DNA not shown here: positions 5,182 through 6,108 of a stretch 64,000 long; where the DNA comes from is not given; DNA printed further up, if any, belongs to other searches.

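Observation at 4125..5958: Two-gene operon of a Cdc6-like AAA+ ATPase and an unknown 208-aa partner, flanked by Family A and facing a divergent RtcB-like gene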

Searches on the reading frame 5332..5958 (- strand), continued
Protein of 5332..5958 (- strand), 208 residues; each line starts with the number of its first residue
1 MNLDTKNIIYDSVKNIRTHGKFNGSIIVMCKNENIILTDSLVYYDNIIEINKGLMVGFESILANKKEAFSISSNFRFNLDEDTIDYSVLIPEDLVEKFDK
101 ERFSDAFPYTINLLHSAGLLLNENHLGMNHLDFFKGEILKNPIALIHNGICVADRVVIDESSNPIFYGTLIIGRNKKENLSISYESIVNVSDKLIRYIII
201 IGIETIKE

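Call 47: find_encoding_contigs(protein=P0258, flank=6000, max_places=2)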
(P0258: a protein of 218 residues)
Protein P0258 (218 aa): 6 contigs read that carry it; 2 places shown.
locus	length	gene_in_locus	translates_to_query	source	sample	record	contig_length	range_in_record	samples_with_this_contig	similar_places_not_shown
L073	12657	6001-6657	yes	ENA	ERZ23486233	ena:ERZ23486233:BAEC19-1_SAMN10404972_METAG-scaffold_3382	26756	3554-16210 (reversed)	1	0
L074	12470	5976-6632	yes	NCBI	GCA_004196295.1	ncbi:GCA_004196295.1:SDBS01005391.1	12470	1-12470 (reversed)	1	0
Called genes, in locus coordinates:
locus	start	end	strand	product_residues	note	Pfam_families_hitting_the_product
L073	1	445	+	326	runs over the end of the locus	PF03308:MeaB, PF02492:cobW (weak), PF03029:ATP_bind_1 (faint)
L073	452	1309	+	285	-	PF27252:AF_1314_C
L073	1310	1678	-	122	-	-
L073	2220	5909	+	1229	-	PF08696:Dna2 (faint), PF12705:PDDEXK_1, PF00437:T2SSE (weak), PF13086:AAA_11, PF13604:AAA_30 (faint), PF13245:AAA_19, PF13086:AAA_11, PF13087:AAA_12, +2 more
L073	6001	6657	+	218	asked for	-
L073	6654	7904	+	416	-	-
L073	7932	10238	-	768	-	PF01751:Toprim (weak), PF01131:Topoisom_bac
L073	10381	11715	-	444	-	PF01757:Acyl_transf_3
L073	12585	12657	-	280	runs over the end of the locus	PF14512:TM1586_NiRdase, PF00881:Nitroreductase (faint)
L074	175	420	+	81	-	-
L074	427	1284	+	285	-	PF27252:AF_1314_C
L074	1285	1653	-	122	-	-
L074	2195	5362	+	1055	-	PF08696:Dna2 (faint), PF12705:PDDEXK_1, PF00437:T2SSE (weak), PF13086:AAA_11, PF13245:AAA_19, PF13604:AAA_30 (faint), PF13086:AAA_11, PF13087:AAA_12, +1 more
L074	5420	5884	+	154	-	PF13087:AAA_12, PF13538:UvrD_C_2 (weak)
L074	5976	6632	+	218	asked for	-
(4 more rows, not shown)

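Call 49: find_encoding_contigs(protein=P0283, flank=6000, max_places=2)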
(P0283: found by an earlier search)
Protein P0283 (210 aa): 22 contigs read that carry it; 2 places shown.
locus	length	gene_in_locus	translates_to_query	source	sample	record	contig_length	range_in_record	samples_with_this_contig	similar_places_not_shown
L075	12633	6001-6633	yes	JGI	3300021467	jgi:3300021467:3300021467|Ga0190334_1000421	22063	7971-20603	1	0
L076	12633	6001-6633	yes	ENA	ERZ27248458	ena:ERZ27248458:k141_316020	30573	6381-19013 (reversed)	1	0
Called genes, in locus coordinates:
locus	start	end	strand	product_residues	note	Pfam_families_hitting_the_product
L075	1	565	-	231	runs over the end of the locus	PF06253:MTTB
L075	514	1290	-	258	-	PF06253:MTTB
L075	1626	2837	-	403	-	-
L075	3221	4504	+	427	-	PF00083:Sugar_tr, PF07690:MFS_1, PF00083:Sugar_tr (weak), PF07690:MFS_1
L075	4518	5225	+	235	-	PF00037:Fer4, PF12797:Fer4_2 (faint), PF12837:Fer4_6 (weak), PF12838:Fer4_7 (weak), PF13187:Fer4_9 (faint), PF13237:Fer4_10 (weak), PF13484:Fer4_16 (faint), PF14697:Fer4_21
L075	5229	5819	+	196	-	-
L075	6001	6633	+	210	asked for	-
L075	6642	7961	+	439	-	-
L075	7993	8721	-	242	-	-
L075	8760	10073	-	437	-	-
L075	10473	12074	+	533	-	PF14258:DUF4350 (weak), PF23355:IFT52_GIFT (faint)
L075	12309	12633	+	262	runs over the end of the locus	-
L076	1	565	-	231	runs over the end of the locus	PF06253:MTTB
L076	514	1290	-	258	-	PF06253:MTTB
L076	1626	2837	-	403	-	-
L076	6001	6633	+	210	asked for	-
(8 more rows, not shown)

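Call 50: find_encoding_contigs(protein=P0290, flank=6000, max_places=2)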
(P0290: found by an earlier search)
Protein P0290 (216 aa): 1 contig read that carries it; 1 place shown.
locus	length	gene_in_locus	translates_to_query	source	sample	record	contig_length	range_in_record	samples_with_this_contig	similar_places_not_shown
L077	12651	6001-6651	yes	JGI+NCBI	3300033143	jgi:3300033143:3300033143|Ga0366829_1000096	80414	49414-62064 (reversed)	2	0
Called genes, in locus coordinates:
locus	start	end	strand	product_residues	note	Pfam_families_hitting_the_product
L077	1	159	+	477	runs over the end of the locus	PF24316:Tli3 (faint), PF02012:BNR (faint), PF13088:BNR_2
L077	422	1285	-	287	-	-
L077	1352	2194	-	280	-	PF02540:NAD_synthase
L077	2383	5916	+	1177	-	PF08696:Dna2 (weak), PF12705:PDDEXK_1, PF13086:AAA_11, PF13245:AAA_19, PF13604:AAA_30, PF01443:Viral_helicase1 (faint), PF13086:AAA_11, PF13087:AAA_12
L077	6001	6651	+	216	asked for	-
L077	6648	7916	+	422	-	-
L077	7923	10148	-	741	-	PF01751:Toprim (weak), PF01131:Topoisom_bac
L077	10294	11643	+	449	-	PF13380:CoA_binding_2, PF13607:Succ_CoA_lig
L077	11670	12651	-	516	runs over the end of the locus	-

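Call 51: find_encoding_contigs(protein=P0246, flank=6000, max_places=2)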
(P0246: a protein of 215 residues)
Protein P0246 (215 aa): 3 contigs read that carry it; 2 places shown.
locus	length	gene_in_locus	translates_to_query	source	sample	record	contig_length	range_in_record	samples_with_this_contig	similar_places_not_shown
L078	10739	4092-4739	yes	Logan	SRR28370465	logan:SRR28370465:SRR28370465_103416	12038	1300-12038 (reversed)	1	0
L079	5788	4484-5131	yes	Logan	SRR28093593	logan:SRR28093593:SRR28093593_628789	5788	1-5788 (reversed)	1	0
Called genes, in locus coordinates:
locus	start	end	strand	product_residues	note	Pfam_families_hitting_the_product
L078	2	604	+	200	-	?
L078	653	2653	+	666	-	PF00801:PKD, PF18911:PKD_4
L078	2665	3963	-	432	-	-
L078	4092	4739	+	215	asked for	-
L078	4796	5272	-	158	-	-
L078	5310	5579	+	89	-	-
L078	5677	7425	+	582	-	PF12228:DUF3604 (faint)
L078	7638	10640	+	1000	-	PF13229:Beta_helix, PF05048:NosD, PF05048:NosD, PF13229:Beta_helix, PF05048:NosD, PF13229:Beta_helix, PF00801:PKD, PF18911:PKD_4, +4 more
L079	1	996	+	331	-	?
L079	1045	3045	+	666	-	PF00801:PKD, PF18911:PKD_4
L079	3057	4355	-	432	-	-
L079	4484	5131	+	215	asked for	-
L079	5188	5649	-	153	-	-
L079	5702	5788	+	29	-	?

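Call 54: search_protein_families(library=pfam, proteins=[L072:6635-8296:-, L071:1025-2581:-, L078:2665-3963:-, L077:6648-7916:+, L075:6642-7961:+, L077:2383-5916:+, L077:7923-10148:-, L071:2736-4499:+, L075:5229-5819:+], max_evalue=0.01)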
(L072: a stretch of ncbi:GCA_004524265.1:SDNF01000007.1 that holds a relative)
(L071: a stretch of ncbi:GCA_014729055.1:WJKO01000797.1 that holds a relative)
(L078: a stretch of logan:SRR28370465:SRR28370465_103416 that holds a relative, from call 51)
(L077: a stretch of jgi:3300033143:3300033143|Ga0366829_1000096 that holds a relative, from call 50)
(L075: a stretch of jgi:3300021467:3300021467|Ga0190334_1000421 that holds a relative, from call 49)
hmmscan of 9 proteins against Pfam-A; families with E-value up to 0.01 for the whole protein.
L072:6635-8296:- (553 aa): 8 families
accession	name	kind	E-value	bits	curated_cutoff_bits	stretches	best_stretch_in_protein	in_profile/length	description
PF13676.11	TIR_2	-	1.3e-13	52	28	1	5-121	1-120/122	TIR domain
PF13401.12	AAA_22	-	0.0003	21.6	27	0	247-304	6-58/130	AAA domain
PF00931.28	NB-ARC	-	0.0014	18.4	23.5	1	233-272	5-44/248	NB-ARC domain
PF13191.12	AAA_16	-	0.0016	19.4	32.6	1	231-308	10-73/167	AAA ATPase domain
PF05729.18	NACHT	-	0.0021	18.4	26.7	0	251-282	5-37/167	NACHT domain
PF08937.16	ThsB_TIR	-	0.0031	18.3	21.2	0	6-91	1-93/100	Thoeris protein ThsB, TIR-like domain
PF24883.2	NPHP3_N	-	0.0044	17.7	24.8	0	237-273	13-49/164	Nephrocystin 3, N-terminal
PF05621.17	TniB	-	0.005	16.7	22.4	0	233-315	23-101/189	Bacterial TniB protein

L071:1025-2581:- (518 aa): 1 family
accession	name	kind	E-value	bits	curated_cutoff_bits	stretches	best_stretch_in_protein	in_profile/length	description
PF13676.11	TIR_2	-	1e-10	42.6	28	1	3-123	1-121/122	TIR domain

L078:2665-3963:- (432 aa): 4 families
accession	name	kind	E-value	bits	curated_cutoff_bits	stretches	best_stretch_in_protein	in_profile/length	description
PF13191.12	AAA_16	-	0.00013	22.9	32.6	1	51-245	16-142/167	AAA ATPase domain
PF13401.12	AAA_22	-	0.0006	20.6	27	1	59-132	4-81/130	AAA domain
PF10923.14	BrxC_BrxD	-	0.001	18.5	22.2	1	54-250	43-254/414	BREX system ATP-binding protein BrxC/D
PF02367.23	TsaE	-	0.002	18.5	26.6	1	45-80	8-41/128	Threonylcarbamoyl adenosine biosynthesis protein TsaE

L077:6648-7916:+ (422 aa): 2 families
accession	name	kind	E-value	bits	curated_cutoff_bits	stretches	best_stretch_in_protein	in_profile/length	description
PF01637.24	ATPase_2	-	0.0023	18.2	33.2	0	39-248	2-134/225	ATPase domain predominantly from Archaea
PF13191.12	AAA_16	-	0.0035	18.3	32.6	0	38-238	2-146/167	AAA ATPase domain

L075:6642-7961:+ (439 aa): 3 families
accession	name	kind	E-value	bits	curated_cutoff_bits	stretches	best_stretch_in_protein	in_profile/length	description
PF01637.24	ATPase_2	-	8.1e-05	23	33.2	0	393-426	191-223/225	ATPase domain predominantly from Archaea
PF00004.35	AAA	-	0.0018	19.2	21.2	0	62-99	3-39/131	ATPase family associated with various cellular activities (AAA)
PF00308.24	Bac_DnaA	-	0.0051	17.4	23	0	47-92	25-73/162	Bacterial DnaA ATPAse domain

L077:2383-5916:+ (1177 aa): 17 families
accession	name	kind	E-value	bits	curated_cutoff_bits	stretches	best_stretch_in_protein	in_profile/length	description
PF13087.12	AAA_12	-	2e-44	151.9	27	1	853-1102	1-194/195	AAA domain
PF13086.12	AAA_11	-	1.6e-43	149.8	27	2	719-795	176-254/257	AAA domain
PF13245.12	AAA_19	-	6.4e-12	46.3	25.1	1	579-794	1-132/134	AAA domain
PF01443.25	Viral_helicase1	-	3e-10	40.7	21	0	750-801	54-109/228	Viral superfamily 1 RNA helicase core domain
PF12705.13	PDDEXK_1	-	1.5e-09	38.6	22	1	89-272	11-187/247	PD-(D/E)XK nuclease superfamily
PF13604.12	AAA_30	-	1.6e-09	38.2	27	1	575-795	2-132/191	AAA domain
PF08696.17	Dna2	-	4.4e-07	30.3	22.4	1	72-178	48-145/204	DNA replication factor Dna2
PF00004.35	AAA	-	4.1e-05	24.5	21.2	1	594-629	2-37/131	ATPase family associated with various cellular activities (AAA)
PF13401.12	AAA_22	-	0.0001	23.1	27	0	593-631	8-33/130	AAA domain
PF13538.12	UvrD_C_2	-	0.00017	21.8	27.4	0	1046-1099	2-52/52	UvrD-like helicase C-terminal domain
PF24883.2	NPHP3_N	-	0.00035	21.3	24.8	0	590-617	22-49/164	Nephrocystin 3, N-terminal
PF09848.15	SLFN-g3_helicase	-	0.0011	18.7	24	1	592-644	3-55/354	Schlafen group 3, DNA/RNA helicase domain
PF04851.21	ResIII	-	0.0015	18.9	22.5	0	574-618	3-51/164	Type III restriction enzyme, res subunit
PF03215.21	Rad17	-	0.002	18.5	23.8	1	591-644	46-100/186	Rad17 P-loop domain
PF20720.3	nSTAND3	-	0.0023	18.1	27.2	0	591-635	18-59/155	Novel STAND NTPase 3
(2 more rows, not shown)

L077:7923-10148:- (741 aa): 2 families
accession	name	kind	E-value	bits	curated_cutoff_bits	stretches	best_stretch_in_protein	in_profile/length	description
PF01131.25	Topoisom_bac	-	5.2e-91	306.1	35.1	1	155-569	4-410/411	DNA topoisomerase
PF01751.28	Toprim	-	7e-07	29.8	23.1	1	2-113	3-73/96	Toprim domain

L071:2736-4499:+ (587 aa): 2 families
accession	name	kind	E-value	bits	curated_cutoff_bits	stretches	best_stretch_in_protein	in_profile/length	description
PF12895.13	ANAPC3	-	0.00023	21.8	27.2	0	429-480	4-49/82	Anaphase-promoting complex, cyclosome, subunit 3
PF13428.12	TPR_14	-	0.0041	18.1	23.5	0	455-479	2-26/44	Tetratricopeptide repeat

L075:5229-5819:+ (196 aa): 0 families
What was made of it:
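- On Pfam PF01637 ATPase_2: Divergent members score 18-23 bits (call 54).
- Closest known: TIR-STAND / NLR-like immune NTPases. Same: Two family members have a TIR-NTPase architecture (call 54).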

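Call 58: list_cluster_members(proteins=[P0252, P0254, P0255, P0256, P0259, P0261, P0267, P0247, P0242, P0243])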
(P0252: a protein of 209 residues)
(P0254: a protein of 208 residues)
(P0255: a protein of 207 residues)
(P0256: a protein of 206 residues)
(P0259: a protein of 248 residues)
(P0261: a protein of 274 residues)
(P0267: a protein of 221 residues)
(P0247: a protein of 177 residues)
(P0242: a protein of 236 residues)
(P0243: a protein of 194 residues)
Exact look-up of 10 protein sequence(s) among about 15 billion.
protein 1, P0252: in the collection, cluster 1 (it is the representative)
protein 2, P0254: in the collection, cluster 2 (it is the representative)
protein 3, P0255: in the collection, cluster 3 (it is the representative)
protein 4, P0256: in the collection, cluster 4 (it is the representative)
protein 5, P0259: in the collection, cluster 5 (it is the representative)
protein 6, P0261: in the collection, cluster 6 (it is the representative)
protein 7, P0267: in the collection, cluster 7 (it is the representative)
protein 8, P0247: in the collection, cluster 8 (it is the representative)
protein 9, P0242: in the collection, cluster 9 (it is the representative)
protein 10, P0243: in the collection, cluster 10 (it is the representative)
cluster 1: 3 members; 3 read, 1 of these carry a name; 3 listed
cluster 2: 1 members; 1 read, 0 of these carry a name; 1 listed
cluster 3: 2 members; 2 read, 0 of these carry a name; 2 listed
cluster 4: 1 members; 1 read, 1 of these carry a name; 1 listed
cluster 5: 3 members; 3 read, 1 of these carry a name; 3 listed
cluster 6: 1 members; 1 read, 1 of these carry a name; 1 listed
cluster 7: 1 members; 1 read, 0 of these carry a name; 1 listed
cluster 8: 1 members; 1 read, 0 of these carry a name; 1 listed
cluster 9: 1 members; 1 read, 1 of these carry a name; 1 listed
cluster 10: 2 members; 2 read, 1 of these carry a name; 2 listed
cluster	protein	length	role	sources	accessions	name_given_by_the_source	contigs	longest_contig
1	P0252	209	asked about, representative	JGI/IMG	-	-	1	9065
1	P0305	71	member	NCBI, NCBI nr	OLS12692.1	MAG: hypothetical protein RBG13Loki_3705 [Promethearchaeota archaeon CR_4] | MAG: hypothetical protein RBG13Loki_3705 [Candidatus Lokiarchaeota archaeon CR_4]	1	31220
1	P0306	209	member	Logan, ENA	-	-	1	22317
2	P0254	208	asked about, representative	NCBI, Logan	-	-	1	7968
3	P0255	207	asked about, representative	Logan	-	-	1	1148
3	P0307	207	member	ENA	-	-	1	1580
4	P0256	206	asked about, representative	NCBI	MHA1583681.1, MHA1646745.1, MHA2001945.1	MAG: hypothetical protein ACTSVU_07645 [Promethearchaeota archaeon]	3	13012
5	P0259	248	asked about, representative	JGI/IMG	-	-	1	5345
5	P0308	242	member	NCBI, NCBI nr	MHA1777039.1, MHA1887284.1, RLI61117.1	MAG: hypothetical protein DRO88_13450 [Promethearchaeia archaeon] | MAG: hypothetical protein DRO88_13450 [Candidatus Lokiarchaeia archaeon]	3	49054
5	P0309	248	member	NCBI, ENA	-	-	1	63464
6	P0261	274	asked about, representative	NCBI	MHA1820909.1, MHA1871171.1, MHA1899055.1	MAG: hypothetical protein ACTSU2_16800 [Promethearchaeota archaeon]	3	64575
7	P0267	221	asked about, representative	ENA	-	-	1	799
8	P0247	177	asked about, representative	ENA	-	-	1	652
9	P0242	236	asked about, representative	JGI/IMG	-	hypothetical protein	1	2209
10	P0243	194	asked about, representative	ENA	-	-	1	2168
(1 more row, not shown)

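Call 59: find_encoding_contigs(protein=P0306, flank=5000, max_places=1)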
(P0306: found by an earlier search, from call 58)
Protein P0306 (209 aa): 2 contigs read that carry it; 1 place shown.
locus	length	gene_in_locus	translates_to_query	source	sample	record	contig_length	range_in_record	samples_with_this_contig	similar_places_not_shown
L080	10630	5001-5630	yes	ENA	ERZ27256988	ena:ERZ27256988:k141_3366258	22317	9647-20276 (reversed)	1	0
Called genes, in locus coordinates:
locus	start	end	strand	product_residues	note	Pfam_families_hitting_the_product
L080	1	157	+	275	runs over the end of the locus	PF03096:Ndr (weak), PF00561:Abhydrolase_1, PF12146:Hydrolase_4, PF12697:Abhydrolase_6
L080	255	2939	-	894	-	PF02838:Glyco_hydro_20b, PF00728:Glyco_hydro_20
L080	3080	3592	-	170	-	PF13404:HTH_AsnC-type, PF13412:HTH_24, PF01037:AsnC_trans_reg, PF22482:AsnC_trans_reg_3 (weak)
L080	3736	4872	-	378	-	-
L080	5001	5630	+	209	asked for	-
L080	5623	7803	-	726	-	PF01751:Toprim, PF01131:Topoisom_bac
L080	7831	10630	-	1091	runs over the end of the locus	PF08696:Dna2 (weak), PF12705:PDDEXK_1, PF01443:Viral_helicase1 (faint), PF13086:AAA_11, PF13245:AAA_19, PF13604:AAA_30 (faint), PF13086:AAA_11, PF13087:AAA_12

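Call 60: find_encoding_contigs(protein=P0256, flank=5000, max_places=1)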
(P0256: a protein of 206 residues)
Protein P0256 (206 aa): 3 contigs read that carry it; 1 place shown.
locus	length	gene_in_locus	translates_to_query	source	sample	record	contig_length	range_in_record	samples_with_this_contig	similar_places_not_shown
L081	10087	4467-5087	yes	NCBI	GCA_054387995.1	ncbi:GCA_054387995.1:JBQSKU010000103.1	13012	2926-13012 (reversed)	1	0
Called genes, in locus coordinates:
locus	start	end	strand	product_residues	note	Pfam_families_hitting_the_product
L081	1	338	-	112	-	?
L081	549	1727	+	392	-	PF04055:Radical_SAM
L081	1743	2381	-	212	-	PF01325:Fe_dep_repress, PF02742:Fe_dep_repr_C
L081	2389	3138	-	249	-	PF03483:B3_4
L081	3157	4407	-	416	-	-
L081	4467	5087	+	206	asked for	-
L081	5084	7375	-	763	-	PF01751:Toprim (weak), PF01131:Topoisom_bac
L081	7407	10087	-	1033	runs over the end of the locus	PF12705:PDDEXK_1, PF00270:DEAD (faint), PF00580:UvrD-helicase (faint), PF13086:AAA_11, PF13245:AAA_19, PF13604:AAA_30 (faint), PF13086:AAA_11, PF13087:AAA_12, +1 more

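Call 61: find_encoding_contigs(protein=P0309, flank=5000, max_places=1)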
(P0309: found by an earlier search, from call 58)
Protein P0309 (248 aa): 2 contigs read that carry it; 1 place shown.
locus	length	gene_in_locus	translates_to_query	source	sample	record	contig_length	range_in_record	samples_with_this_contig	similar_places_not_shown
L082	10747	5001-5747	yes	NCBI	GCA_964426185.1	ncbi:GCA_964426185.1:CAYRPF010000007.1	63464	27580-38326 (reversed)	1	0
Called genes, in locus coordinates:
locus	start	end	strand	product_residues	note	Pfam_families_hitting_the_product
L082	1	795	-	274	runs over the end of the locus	PF12797:Fer4_2 (faint), PF00037:Fer4 (faint), PF12837:Fer4_6 (faint), PF12838:Fer4_7 (weak), PF13187:Fer4_9 (faint), PF13237:Fer4_10 (faint), PF14697:Fer4_21 (weak), PF25160:LdpA_Fe-S-bd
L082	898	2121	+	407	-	PF04055:Radical_SAM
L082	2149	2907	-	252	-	PF01325:Fe_dep_repress, PF02742:Fe_dep_repr_C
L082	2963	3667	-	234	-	PF03483:B3_4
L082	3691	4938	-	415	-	-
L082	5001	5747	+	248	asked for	-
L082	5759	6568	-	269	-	PF22614:Slo-like_RCK (faint), PF02254:TrkA_N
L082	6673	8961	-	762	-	PF01751:Toprim (weak), PF01131:Topoisom_bac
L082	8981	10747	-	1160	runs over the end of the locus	PF08696:Dna2 (weak), PF12705:PDDEXK_1, PF00580:UvrD-helicase (weak), PF13086:AAA_11, PF13245:AAA_19, PF13604:AAA_30 (weak), PF13086:AAA_11, PF13087:AAA_12, +1 more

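Call 62: find_encoding_contigs(protein=P0261, flank=5000, max_places=1)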
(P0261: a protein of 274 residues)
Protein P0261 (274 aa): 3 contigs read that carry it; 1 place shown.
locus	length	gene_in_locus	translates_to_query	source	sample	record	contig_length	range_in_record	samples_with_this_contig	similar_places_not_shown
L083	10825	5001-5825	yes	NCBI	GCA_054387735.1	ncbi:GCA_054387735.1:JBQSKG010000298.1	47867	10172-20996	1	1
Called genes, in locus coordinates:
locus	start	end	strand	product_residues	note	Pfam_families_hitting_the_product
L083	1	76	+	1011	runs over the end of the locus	PF01074:Glyco_hydro_38N, PF09261:Alpha-mann_mid, PF07748:Glyco_hydro_38C (weak), PF17677:Glyco_hydro38C2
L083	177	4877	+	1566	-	PF12705:PDDEXK_1, PF01443:Viral_helicase1 (faint), PF13604:AAA_30 (faint), PF13086:AAA_11, PF13245:AAA_19 (faint), PF13086:AAA_11, PF13087:AAA_12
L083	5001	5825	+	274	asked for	-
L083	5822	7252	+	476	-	-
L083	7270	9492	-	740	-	-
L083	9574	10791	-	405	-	PF07992:Pyr_redox_2, PF13738:Pyr_redox_3 (faint), PF00070:Pyr_redox, PF18267:Rubredoxin_C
